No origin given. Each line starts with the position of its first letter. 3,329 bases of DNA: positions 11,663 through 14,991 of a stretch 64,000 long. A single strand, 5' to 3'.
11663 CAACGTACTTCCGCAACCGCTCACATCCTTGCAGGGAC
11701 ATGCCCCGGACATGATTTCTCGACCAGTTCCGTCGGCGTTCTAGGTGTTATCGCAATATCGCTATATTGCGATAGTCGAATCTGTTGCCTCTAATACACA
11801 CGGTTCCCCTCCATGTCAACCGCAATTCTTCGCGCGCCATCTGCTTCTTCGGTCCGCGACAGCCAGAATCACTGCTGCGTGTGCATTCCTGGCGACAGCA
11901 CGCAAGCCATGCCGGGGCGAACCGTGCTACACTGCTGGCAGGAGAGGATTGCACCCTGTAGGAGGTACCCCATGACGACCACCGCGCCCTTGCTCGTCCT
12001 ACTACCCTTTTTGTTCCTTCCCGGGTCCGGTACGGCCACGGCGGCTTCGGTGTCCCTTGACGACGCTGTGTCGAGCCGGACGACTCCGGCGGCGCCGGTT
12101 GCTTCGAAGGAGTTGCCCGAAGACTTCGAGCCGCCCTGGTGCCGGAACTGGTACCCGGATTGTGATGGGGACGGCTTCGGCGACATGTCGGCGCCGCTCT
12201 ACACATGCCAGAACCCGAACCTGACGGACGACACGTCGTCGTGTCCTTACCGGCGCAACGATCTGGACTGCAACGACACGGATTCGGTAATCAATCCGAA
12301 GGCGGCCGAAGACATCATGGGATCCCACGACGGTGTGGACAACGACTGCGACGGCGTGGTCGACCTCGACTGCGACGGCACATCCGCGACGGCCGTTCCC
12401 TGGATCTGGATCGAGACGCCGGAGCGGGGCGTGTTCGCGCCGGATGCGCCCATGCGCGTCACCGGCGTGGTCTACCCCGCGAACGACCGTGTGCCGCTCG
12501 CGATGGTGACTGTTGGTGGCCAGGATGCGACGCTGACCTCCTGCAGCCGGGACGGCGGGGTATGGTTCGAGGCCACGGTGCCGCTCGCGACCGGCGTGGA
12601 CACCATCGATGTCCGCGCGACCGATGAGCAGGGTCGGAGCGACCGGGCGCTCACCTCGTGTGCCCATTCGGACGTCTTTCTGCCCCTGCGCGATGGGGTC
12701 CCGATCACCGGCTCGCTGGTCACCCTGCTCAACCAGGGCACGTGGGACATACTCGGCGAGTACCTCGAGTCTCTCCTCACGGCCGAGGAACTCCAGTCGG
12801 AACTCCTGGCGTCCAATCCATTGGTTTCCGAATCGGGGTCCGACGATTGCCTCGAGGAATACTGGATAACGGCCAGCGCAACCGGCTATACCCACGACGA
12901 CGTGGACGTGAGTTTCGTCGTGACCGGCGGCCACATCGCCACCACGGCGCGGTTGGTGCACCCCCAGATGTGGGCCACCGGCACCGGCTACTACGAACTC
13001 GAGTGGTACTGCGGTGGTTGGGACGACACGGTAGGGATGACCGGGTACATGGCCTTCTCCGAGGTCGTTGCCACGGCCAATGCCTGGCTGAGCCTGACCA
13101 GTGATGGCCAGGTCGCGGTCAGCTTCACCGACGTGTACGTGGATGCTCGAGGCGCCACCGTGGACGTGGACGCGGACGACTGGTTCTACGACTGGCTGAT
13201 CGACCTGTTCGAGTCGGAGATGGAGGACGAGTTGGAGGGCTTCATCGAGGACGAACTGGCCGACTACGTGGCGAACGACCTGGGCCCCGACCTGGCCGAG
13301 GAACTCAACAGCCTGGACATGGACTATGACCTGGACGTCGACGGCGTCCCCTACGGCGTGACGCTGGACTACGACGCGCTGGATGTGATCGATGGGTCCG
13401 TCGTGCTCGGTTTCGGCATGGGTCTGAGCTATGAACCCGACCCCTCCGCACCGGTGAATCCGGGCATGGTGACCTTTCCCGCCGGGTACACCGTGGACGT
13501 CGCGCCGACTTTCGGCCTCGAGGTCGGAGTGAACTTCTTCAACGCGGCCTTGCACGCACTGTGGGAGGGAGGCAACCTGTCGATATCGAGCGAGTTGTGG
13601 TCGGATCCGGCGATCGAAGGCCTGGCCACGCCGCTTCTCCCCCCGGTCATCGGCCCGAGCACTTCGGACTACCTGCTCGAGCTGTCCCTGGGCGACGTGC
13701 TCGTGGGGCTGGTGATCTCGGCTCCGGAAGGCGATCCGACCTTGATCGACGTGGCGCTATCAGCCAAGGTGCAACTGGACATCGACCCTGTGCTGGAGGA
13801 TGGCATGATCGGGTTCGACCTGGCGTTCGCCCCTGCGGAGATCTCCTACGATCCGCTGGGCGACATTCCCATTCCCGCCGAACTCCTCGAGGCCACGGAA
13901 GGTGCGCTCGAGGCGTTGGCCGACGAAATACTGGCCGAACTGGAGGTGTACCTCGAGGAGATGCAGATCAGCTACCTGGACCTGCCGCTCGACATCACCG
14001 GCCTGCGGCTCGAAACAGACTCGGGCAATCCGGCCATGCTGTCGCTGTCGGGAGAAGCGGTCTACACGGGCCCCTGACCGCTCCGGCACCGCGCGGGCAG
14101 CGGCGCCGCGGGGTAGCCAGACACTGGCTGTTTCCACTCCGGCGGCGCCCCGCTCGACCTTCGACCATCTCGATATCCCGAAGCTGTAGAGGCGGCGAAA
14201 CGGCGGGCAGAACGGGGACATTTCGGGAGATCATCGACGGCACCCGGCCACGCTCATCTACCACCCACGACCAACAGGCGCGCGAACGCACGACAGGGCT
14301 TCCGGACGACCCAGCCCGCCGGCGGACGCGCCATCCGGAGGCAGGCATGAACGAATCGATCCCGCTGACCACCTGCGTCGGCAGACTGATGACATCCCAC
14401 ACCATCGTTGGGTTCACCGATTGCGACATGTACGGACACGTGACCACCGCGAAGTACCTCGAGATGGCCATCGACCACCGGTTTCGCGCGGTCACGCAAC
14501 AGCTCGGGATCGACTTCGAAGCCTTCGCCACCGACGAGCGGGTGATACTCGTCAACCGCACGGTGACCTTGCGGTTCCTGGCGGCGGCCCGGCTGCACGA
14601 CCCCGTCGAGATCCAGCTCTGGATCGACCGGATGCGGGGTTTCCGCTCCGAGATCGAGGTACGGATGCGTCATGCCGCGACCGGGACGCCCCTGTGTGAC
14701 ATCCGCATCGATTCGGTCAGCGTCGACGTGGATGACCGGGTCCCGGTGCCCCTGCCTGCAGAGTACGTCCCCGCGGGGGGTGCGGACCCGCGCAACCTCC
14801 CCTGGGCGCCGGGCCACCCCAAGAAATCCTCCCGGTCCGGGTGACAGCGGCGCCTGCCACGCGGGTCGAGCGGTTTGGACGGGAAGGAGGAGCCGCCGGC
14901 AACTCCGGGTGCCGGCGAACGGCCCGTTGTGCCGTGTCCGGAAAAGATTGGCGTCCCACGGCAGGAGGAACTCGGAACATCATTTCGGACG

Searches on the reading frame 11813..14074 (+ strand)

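Call 28: search_protein_families(library=pfam, proteins=[window:11813-14074:+], max_evalue=0.001)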
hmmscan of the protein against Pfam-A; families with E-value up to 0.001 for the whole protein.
window:11813-14074:+ (754 aa): 2 families
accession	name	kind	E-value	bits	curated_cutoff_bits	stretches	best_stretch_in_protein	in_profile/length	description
PF11617.13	Cu-binding_MopE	-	9.7e-07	29.4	27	1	152-184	1-29/30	Putative metal-binding motif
PF09136.16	Glucodextran_B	-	6.4e-05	23.2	27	1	197-283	2-79/83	Glucodextranase, domain B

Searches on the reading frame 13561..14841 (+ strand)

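Call 56: search_protein_families(library=pfam, proteins=[window:13561-14841:+], max_evalue=0.001)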
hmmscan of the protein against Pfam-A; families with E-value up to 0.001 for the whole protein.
window:13561-14841:+ (427 aa): 1 family
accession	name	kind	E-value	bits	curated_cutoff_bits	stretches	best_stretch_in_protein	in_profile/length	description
PF13279.12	4HBT_2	-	1.3e-14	55.1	25.5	1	283-401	1-117/122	Thioesterase-like superfamily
